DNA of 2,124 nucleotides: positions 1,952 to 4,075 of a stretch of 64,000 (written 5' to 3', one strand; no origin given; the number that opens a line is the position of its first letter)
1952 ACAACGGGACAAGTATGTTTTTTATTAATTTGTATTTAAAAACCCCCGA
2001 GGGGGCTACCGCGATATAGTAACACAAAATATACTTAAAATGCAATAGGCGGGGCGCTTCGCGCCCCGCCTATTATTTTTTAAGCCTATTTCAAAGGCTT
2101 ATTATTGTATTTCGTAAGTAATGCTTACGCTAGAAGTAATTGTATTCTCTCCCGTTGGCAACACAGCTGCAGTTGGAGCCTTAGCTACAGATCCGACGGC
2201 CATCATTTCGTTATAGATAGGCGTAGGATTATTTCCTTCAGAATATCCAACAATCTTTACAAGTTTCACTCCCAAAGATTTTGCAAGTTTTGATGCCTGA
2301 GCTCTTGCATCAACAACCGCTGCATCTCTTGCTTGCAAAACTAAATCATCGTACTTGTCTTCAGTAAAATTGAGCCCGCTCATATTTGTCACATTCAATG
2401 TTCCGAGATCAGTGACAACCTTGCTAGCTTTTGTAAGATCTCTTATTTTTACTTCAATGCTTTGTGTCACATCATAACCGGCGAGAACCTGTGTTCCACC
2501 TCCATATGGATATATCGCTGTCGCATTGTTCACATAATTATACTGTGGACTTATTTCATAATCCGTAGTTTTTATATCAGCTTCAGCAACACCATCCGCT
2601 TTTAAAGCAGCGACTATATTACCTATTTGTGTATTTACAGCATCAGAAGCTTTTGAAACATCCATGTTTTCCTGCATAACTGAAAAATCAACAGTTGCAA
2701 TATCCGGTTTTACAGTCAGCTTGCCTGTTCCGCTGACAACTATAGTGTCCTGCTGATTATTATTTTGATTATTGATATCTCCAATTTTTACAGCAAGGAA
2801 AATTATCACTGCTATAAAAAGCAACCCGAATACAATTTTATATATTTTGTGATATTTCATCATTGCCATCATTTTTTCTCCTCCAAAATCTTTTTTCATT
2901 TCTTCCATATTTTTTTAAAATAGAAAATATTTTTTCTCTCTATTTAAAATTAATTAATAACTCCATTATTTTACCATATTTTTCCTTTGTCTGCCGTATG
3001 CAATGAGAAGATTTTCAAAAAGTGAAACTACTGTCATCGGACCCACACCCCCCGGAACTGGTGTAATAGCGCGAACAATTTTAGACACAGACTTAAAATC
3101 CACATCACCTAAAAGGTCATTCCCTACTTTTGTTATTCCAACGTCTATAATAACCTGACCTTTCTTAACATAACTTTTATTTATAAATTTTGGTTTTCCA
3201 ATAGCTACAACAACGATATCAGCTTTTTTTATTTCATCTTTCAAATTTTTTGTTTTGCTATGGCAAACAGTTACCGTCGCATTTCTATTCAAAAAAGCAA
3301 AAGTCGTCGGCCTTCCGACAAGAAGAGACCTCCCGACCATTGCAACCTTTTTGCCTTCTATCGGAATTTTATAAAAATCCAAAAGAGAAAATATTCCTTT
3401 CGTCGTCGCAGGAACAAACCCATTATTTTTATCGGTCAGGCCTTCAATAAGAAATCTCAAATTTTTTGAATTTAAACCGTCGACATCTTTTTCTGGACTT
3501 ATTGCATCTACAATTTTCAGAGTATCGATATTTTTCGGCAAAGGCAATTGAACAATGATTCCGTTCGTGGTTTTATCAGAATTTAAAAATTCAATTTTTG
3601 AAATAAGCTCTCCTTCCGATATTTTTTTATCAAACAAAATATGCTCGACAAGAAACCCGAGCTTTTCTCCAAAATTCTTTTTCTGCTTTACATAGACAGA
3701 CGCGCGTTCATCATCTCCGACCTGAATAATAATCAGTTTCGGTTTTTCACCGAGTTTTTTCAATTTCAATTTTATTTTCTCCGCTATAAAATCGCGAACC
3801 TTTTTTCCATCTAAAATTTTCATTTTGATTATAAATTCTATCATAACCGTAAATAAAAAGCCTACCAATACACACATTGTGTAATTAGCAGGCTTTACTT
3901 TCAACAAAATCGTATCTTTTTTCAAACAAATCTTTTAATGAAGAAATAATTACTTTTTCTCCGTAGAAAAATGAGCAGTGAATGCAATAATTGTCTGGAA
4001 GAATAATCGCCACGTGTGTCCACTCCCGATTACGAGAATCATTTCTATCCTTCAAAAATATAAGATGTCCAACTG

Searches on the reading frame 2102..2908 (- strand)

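Call 26: search_protein_families(library=pfam, max_evalue=0.001, proteins=[window:2102-2908:-])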
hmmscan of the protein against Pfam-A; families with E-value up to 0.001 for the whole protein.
window:2102-2908:- (268 aa): 1 family
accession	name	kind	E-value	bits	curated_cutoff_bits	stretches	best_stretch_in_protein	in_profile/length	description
PF04402.19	SIMPL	-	1.8e-45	156.2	25.2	1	56-265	1-205/205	Protein of unknown function (DUF541)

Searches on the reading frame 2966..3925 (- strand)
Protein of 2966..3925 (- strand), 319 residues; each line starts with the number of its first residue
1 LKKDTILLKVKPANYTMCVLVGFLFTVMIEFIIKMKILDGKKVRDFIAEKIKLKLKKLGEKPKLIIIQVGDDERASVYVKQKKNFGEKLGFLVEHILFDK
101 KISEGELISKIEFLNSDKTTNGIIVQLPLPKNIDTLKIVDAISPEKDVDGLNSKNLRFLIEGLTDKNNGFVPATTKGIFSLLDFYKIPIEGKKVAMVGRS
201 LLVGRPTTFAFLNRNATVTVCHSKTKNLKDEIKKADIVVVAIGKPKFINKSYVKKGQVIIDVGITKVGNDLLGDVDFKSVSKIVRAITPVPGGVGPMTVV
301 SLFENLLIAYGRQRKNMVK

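Call 26: search_protein_families(library=pfam, max_evalue=0.001, proteins=[window:2966-3925:-])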
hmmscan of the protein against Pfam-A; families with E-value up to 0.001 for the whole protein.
window:2966-3925:- (319 aa): 2 families
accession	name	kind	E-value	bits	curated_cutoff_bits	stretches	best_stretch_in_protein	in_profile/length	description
PF02882.25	THF_DHG_CYH_C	-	4.7e-59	198.7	27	1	163-313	8-159/160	Tetrahydrofolate dehydrogenase/cyclohydrolase, NAD(P)-binding domain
PF00763.28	THF_DHG_CYH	-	6.8e-32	110.6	32.8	1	38-149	1-115/115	Tetrahydrofolate dehydrogenase/cyclohydrolase, catalytic domain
